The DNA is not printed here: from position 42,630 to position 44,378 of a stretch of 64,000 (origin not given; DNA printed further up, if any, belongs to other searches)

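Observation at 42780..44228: Radical SAM/SPASM-like enzyme fused to the ApeI-type hotdog subunit: radical chemistry wired into a type II PKS dehydratase module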

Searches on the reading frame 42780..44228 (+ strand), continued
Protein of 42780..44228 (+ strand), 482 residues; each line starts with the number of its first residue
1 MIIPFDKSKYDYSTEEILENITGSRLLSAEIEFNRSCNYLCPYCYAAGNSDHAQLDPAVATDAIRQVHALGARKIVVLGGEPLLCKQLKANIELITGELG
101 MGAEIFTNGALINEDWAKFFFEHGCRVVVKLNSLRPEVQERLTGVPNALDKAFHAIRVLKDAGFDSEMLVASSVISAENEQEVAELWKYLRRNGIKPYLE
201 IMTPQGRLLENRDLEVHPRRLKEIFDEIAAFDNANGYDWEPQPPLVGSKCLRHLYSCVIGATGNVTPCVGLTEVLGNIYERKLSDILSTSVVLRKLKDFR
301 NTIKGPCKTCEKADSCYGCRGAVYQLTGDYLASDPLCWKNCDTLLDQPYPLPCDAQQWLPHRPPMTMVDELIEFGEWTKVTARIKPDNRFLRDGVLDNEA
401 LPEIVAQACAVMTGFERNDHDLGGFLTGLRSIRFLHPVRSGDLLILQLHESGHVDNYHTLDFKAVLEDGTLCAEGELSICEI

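Call 26: find_related_loci(query=A1, collection=genome_contigs, flank=10000)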
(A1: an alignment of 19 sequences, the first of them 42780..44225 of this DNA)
Query A1 (482 aa) in genome_contigs; peptide patterns used: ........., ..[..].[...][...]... (x = any residue, [..] = any of these).
445 stretches matched a pattern; 384 encode a relative of the query (tblastn E <= 1e-3); the best 80 are kept; 80 distinct loci.
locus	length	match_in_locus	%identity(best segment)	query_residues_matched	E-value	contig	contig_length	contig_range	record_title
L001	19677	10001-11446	70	1-482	0e+0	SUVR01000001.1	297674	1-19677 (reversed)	MAG: Lentisphaerae bacterium isolate SIG77 NODE_71_length_297674_cov_4.460653, whole genome shotgun sequence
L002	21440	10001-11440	70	2-482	0e+0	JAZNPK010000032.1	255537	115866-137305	MAG: Victivallales bacterium isolate T1900044834_TS20190300.MAGScoT_cleanbin_000020 SGB_2913_k141_850985, whole genome s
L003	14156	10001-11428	65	5-482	0e+0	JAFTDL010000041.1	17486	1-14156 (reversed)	MAG: Lentisphaeria bacterium isolate RGIG3718 Goat_Rumen.Co__c313210, whole genome shotgun sequence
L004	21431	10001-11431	65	5-482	0e+0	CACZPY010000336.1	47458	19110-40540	uncultured bacterium isolate RUG12838 genome assembly, contig: RUG12838_asm_336, whole genome shotgun sequence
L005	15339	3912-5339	64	5-482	0e+0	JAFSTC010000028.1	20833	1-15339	MAG: Lentisphaeria bacterium isolate RGIG3449 Goat_Rumen.Co__c736113, whole genome shotgun sequence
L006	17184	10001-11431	63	4-482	0e+0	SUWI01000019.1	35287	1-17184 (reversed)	MAG: Lentisphaerae bacterium isolate SIG94 NODE_25814_length_35287_cov_2.023692, whole genome shotgun sequence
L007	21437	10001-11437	64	2-481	0e+0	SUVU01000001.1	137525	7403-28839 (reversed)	MAG: Lentisphaerae bacterium isolate SIG80 NODE_508_length_137525_cov_1.957991, whole genome shotgun sequence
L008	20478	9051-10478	63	2-479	0e+0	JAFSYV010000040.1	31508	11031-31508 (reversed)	MAG: Lentisphaeria bacterium isolate RGIG3598 Goat_Rumen.Co__c318774, whole genome shotgun sequence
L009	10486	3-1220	72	77-482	0e+0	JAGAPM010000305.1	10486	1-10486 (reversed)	MAG: Lentisphaeria bacterium isolate RGIG8655 Water_deer_Cecum.Co__c1291703, whole genome shotgun sequence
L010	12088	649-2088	52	3-482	2e-166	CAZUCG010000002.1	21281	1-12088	MAG TPA_asm: uncultured Lentisphaeraceae bacterium isolate binchicken_co139_795 genome assembly, contig: NODE_4556_lengt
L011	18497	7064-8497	54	5-480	5e-166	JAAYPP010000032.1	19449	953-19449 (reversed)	MAG: Lentisphaerae bacterium isolate AS22ysBPME_238 16548_AS22, whole genome shotgun sequence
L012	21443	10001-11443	53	2-480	2e-165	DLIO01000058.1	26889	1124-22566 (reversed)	MAG TPA_asm: Lentisphaeria bacterium UBA7640 UBA7640_contig_8165, whole genome shotgun sequence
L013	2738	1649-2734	67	4-368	8e-175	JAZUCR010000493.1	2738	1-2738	MAG: Victivallales bacterium isolate T1900045313_YK20190002.MAGScoT_cleanbin_000070 SGB_6255_k141_2962497, whole genome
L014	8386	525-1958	51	5-482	2e-162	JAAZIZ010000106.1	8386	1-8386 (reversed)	MAG: Lentisphaerae bacterium isolate AS21ysBPME_182 65469_AS21, whole genome shotgun sequence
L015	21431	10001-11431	53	5-480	4e-162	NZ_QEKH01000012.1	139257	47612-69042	Victivallis vadensis strain DSM 14823 Ga0215691_112, whole genome shotgun sequence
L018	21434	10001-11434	50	5-482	4e-151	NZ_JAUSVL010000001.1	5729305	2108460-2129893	Oligosphaera ethanolica strain DSM 24202 Ga0449375_01, whole genome shotgun sequence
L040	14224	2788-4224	48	2-480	7e-129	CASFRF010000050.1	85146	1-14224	uncultured bacterium isolate CO.O62.metabat-bins.314 genome assembly, contig: CO.O62.metabat-bins.314.fa_k141_22761915,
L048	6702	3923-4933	57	5-340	7e-122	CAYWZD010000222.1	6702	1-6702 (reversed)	MAG TPA_asm: uncultured Victivallales bacterium isolate SRP216815_co1_168 genome assembly, contig: NODE_16372_length_670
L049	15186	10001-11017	56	5-342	5e-121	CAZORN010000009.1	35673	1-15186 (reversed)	MAG TPA_asm: uncultured Victivallales bacterium isolate SRP220891_co2_90 genome assembly, contig: NODE_1754_length_35673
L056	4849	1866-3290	43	11-479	2e-119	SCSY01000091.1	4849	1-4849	MAG: Nitrospirae bacterium isolate FW300_bin.22 FW300_bin.22-51963, whole genome shotgun sequence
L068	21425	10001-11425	41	11-479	2e-116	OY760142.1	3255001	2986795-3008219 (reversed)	MAG: Nitrospirota bacterium isolate 41fe4016-ed88-40a2-aca4-2b8d86c50af7 genome assembly, chromosome: 1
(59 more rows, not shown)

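Call 30: search_protein_families(library=pfam, proteins=[L049:3802-5088:+, L049:6609-7280:+, L049:7321-9723:+, L049:9606-9935:+, L049:9998-11035:+, L049:11066-11755:+, L049:11763-13103:-, L049:13219-14046:+, L049:14043-15104:+, L049:5223-5939:-], max_evalue=0.001)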
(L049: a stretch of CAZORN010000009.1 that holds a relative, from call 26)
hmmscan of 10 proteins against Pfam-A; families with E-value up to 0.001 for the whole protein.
L049:3802-5088:+ (428 aa): 0 families

L049:6609-7280:+ (223 aa): 1 family
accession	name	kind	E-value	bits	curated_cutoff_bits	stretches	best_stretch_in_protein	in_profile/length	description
PF02677.20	QueH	-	6.9e-47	160.2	23.5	1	47-218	1-174/175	Epoxyqueuosine reductase QueH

L049:7321-9723:+ (800 aa): 0 families

L049:9606-9935:+ (109 aa): 0 families

L049:9998-11035:+ (345 aa): 3 families
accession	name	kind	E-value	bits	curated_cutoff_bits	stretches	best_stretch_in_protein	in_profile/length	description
PF04055.27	Radical_SAM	-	1.3e-19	71.4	29.5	1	28-181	1-159/166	Radical SAM superfamily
PF13186.11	SPASM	-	8.4e-09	36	21.5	1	248-308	1-66/67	Iron-sulfur cluster-binding domain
PF13353.11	Fer4_12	-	0.00011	22.9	22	1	30-94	11-75/137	4Fe-4S single cluster domain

L049:11066-11755:+ (229 aa): 1 family
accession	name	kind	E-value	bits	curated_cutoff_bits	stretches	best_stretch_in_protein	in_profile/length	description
PF07885.22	Ion_trans_2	-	2.6e-12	46.9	22.5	1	135-215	2-73/79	Ion channel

L049:11763-13103:- (446 aa): 9 families
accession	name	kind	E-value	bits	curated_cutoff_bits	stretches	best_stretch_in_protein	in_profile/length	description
PF12831.13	FAD_oxidored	-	3.7e-108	362.9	27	1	25-439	1-416/416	FAD dependent oxidoreductase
PF00890.30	FAD_binding_2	-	4.6e-08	33.1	20.4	1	25-72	1-42/414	FAD binding domain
PF01946.23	Thi4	-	7.5e-06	25.8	26.2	1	17-69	11-64/235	Thi4 family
PF07992.20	Pyr_redox_2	-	7.8e-06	25.9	26.1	1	25-57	2-35/291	Pyridine nucleotide-disulphide oxidoreductase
PF01134.28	GIDA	-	1.5e-05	24.7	22.1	1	25-61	1-38/391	Glucose inhibited division protein A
PF01266.30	DAO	-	1.7e-05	25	27.9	1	25-75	1-52/353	FAD dependent oxidoreductase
PF01494.25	FAD_binding_3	-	6.6e-05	22.7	22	1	23-58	1-36/349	FAD binding domain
PF03486.20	HI0933_like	-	0.00014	21.9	50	0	25-59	2-36/244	HI0933-like protein Rossmann domain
PF13450.12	NAD_binding_8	-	0.00074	20.2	21.9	0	28-63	1-36/68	NAD(P)-binding Rossmann-like domain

L049:13219-14046:+ (275 aa): 3 families
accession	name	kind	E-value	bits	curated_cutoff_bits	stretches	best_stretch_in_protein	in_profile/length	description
PF12833.13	HTH_18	-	1.5e-18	67.3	33.6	1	191-270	1-79/80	Helix-turn-helix domain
PF00165.29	HTH_AraC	-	1.8e-16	60.2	26.6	1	232-270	5-42/42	Bacterial regulatory helix-turn-helix proteins, AraC family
PF10114.15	PocR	-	0.00041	20.6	23.9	1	44-108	40-106/162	Sensory domain found in PocR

L049:14043-15104:+ (353 aa): 1 family
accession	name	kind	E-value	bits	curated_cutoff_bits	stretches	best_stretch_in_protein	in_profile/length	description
PF00248.27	Aldo_ket_red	-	6.6e-70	235.9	24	1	51-351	2-290/291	Aldo/keto reductase family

L049:5223-5939:- (238 aa): 1 family
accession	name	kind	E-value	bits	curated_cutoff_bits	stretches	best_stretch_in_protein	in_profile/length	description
PF00717.28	Peptidase_S24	-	6.1e-08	32.8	23.3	1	122-208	22-108/116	Peptidase S24-like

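Call 32: find_encoding_contigs(protein=P0126, flank=8000, max_places=3)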
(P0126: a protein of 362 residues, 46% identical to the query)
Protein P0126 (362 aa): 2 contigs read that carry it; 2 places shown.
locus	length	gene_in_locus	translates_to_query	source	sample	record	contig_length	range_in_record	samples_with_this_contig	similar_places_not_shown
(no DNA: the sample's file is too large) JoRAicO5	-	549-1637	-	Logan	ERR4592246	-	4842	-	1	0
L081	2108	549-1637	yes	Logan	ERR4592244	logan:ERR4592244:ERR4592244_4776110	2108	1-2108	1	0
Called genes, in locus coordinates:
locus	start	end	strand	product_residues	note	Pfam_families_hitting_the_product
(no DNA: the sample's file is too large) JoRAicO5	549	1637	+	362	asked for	PF04055:Radical_SAM, PF13186:SPASM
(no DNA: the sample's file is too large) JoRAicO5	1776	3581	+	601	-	PF08497:Radical_SAM_N, PF04055:Radical_SAM (weak), PF11842:DUF3362 (weak)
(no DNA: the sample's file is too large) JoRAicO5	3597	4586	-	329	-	PF10503:Esterase_PHB, PF01738:DLH (weak), PF02230:Abhydrolase_2 (faint)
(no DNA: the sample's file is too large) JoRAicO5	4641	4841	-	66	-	?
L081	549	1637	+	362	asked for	PF04055:Radical_SAM, PF13186:SPASM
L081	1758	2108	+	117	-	?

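Call 37: search_protein_families(library=pfam, proteins=[L018:17632-18909:+, L018:18891-20252:+, L068:481-2046:+, L068:2144-3841:+, L068:4058-4843:+, L068:4895-6391:+, L068:17997-19259:+, L068:19256-20626:+, L068:14473-15180:+, L068:17326-18000:+], max_evalue=0.001)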
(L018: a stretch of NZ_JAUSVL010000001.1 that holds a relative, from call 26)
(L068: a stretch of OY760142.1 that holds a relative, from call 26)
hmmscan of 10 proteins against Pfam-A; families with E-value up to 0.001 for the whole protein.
L018:17632-18909:+ (425 aa): 2 families
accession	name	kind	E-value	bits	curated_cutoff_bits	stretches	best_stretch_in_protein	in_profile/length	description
PF02310.24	B12-binding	-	2.2e-08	34.4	32.1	1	28-127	10-120/121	B12 binding domain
PF04055.27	Radical_SAM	-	9.3e-05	23.1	29.5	0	181-317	6-165/166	Radical SAM superfamily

L018:18891-20252:+ (453 aa): 2 families
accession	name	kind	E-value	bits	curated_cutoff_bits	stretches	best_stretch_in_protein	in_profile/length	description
PF04055.27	Radical_SAM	-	5.6e-12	46.6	29.5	1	191-346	4-161/166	Radical SAM superfamily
PF02310.24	B12-binding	-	6.2e-12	45.9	32.1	1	22-143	12-120/121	B12 binding domain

L068:481-2046:+ (521 aa): 2 families
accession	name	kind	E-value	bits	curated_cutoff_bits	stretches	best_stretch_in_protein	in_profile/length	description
PF01409.25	tRNA-synt_2d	-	8.1e-84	281.4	19.8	1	243-513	2-244/246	tRNA synthetases class II core domain (F)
PF00152.25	tRNA-synt_2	-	1.6e-07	31.1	25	0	378-403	93-118/308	tRNA synthetases class II (D, K and N)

L068:2144-3841:+ (565 aa): 4 families
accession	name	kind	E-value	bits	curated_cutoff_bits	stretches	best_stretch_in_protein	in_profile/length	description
PF17759.6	tRNA_synthFbeta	-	3.6e-36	125.1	22.4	1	360-555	4-214/214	Phenylalanyl tRNA synthetase beta chain CLM domain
PF03484.21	B5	-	1.1e-14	54.8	28.6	1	290-354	2-67/67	tRNA synthetase B5 domain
PF03483.22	B3_4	-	1.3e-05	25.3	29.3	1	139-273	50-166/174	B3/4 domain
PF18262.7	PhetRS_B1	-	2e-05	25.2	26.8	1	1-71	1-81/83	Phe-tRNA synthetase beta subunit B1 domain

L068:4058-4843:+ (261 aa): 3 families
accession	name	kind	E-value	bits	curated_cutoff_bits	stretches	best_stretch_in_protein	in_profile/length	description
PF00106.31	adh_short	-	3e-52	177.4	26.6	1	24-216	1-193/195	short chain dehydrogenase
PF13561.12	adh_short_C2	-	2.5e-51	175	27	1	32-259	5-235/236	Enoyl-(Acyl carrier protein) reductase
PF08659.16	KR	-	2.9e-16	60.3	22.6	1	27-183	4-160/180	KR domain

L068:4895-6391:+ (498 aa): 7 families
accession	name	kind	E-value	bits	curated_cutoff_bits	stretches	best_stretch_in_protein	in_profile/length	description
PF13450.12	NAD_binding_8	-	2.1e-13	50.8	21.9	1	10-60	1-51/68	NAD(P)-binding Rossmann-like domain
PF01593.30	Amino_oxidase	-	3.4e-12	46.8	19.8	1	15-307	1-289/443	Flavin containing amine oxidoreductase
PF01266.30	DAO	-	2.1e-07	31.3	27.9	1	9-46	3-41/353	FAD dependent oxidoreductase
PF12831.13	FAD_oxidored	-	1e-05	25.5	27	1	9-71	3-62/416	FAD dependent oxidoreductase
PF07992.20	Pyr_redox_2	-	2.5e-05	24.3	26.1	0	9-39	4-34/291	Pyridine nucleotide-disulphide oxidoreductase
PF00890.30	FAD_binding_2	-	3.6e-05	23.6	20.4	1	9-44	3-38/414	FAD binding domain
PF03486.20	HI0933_like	-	0.00011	22.2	50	0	9-42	4-37/244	HI0933-like protein Rossmann domain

L068:17997-19259:+ (420 aa): 2 families
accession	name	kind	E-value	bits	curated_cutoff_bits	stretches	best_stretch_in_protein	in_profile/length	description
PF04055.27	Radical_SAM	-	2.8e-07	31.3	29.5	1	170-285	4-142/166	Radical SAM superfamily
PF02310.24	B12-binding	-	2.8e-07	30.9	32.1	1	41-118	38-120/121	B12 binding domain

L068:19256-20626:+ (456 aa): 2 families
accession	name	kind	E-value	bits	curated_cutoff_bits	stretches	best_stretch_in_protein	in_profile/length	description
PF02310.24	B12-binding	-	1.3e-18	67.4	32.1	1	13-135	8-120/121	B12 binding domain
PF04055.27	Radical_SAM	-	1.1e-16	61.9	29.5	1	186-341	4-161/166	Radical SAM superfamily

L068:14473-15180:+ (235 aa): 2 families
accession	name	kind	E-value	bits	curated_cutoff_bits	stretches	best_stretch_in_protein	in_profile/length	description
PF11659.14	DUF3261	-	2.2e-07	31.3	22.3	1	69-230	5-134/137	Protein of unknown function (DUF3261)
PF14125.13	DUF4292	-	0.00042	20.5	23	1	150-234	105-190/209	Domain of unknown function (DUF4292)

L068:17326-18000:+ (224 aa): 1 family
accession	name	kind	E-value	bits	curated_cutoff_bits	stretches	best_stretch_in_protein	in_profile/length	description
PF00109.32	ketoacyl-synt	-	7.8e-08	32.7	20.8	1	39-172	73-201/252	Beta-ketoacyl synthase, N-terminal domain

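Call 50: predict_structure(alignment_id=A3)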
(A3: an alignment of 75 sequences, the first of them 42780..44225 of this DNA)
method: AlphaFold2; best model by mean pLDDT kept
length: 482 residues; sequences in the alignment: 75
mean_pLDDT: 94.2   pTM: 0.91
mean pLDDT of the five models: 94.2, 92.6, 92.5, 92.3, 91.7
residues with pLDDT >= 90: 409; 70-90: 73; 50-70: 0; < 50: 0
segments of 3 or more residues with pLDDT < 50: none
pLDDT, mean of each block of 10 residues (from residue 1): 94 90 89 96 86 93 98 96 97 98 98 98 98 98 97 99 98 97 98 97 92 96 97 95 87 92 94 96 95 91 91 84 92 93 91 93 90 96 96 96 95 93 89 97 97 90 97 96 85
secondary structure, 60 per line:
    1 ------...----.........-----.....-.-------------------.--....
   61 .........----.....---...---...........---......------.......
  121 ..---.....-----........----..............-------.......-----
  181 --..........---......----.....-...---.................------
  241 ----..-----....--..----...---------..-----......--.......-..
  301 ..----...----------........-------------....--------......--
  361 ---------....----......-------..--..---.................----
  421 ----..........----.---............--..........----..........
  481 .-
elements in order: H14-22 E28-32 H57-69 E74-78 H88-98 E102-107 H114-122 E126-130 H136-143 H148-161 E169-175 H183-192 E196-201 H206-210 H218-234 H252-255 E264-266 H283-288 H291-297 H299-302 H320-327 H341-344 H355-358 E370-373 E378-383 H400-416 E425-434 E443-454 E457-466 E471-481

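Call 53: fold_search(model_id=the predicted structure, library=pdb)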
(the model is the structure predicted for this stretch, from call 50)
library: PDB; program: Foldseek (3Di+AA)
matches with E <= 10: 1717; with E <= 0.001: 514
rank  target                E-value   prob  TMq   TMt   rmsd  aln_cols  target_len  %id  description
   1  5v1s_A                2.7e-14  1.00  0.53  0.59   4.4       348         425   16  Crystal structure of Streptococcus suis SuiB bound to S-adenosylmethionine (released 2017-08-30)
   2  5v1t_A                3.4e-14  1.00  0.52  0.56   5.1       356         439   16  Crystal structure of Streptococcus suis SuiB bound to precursor peptide SuiA (released 2017-08-30)
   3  6efn                  4.6e-14  1.00  0.47  0.59   7.7       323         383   18  Structure of a RiPP maturase, SkfB (released 2018-10-24)
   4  5why_A                7.3e-14  1.00  0.51  0.59   4.1       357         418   18  Structural Insights into Thioether Bond Formation in the Biosynthesis of Sactipeptides (released 2017-07-26)
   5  5why_B                1.7e-13  1.00  0.51  0.58  11.0       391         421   18  Structural Insights into Thioether Bond Formation in the Biosynthesis of Sactipeptides (released 2017-07-26)
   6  5v1q_B                2.7e-13  1.00  0.51  0.56   5.1       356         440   16  Crystal structure of Streptococcus suis SuiB (released 2017-08-30)
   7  5v1s_B                3.0e-13  1.00  0.50  0.56   5.0       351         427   16  Crystal structure of Streptococcus suis SuiB bound to S-adenosylmethionine (released 2017-08-30)
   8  5v1q_A                3.4e-13  1.00  0.50  0.56   5.2       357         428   16  Crystal structure of Streptococcus suis SuiB (released 2017-08-30)
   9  4k36_A                3.6e-13  1.00  0.53  0.65   4.7       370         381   18  His6 tagged anSMEcpe with bound AdoMet (released 2013-05-08)
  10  4k38_A                8.3e-13  1.00  0.52  0.66   5.1       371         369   17  Native anSMEcpe with bound AdoMet and Kp18Cys peptide (released 2013-05-08)
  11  4k37_A                9.4e-13  1.00  0.52  0.67   4.9       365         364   17  Native anSMEcpe with bound AdoMet (released 2013-05-08)
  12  4k39_B                1.3e-12  1.00  0.53  0.69   4.9       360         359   18  Native anSMEcpe with bound AdoMet and Cp18Cys peptide (released 2013-05-08)
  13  4k39_A                1.9e-12  1.00  0.52  0.67   4.8       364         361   17  Native anSMEcpe with bound AdoMet and Cp18Cys peptide (released 2013-05-08)
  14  4k36_B                2.0e-12  1.00  0.53  0.68   4.9       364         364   18  His6 tagged anSMEcpe with bound AdoMet (released 2013-05-08)
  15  5vsl_A                2.3e-12  1.00  0.45  0.79   3.4       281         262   18  Crystal structure of viperin with bound [4Fe-4S] cluster and S-adenosylhomocysteine (SAH) (released 2017-06-14)
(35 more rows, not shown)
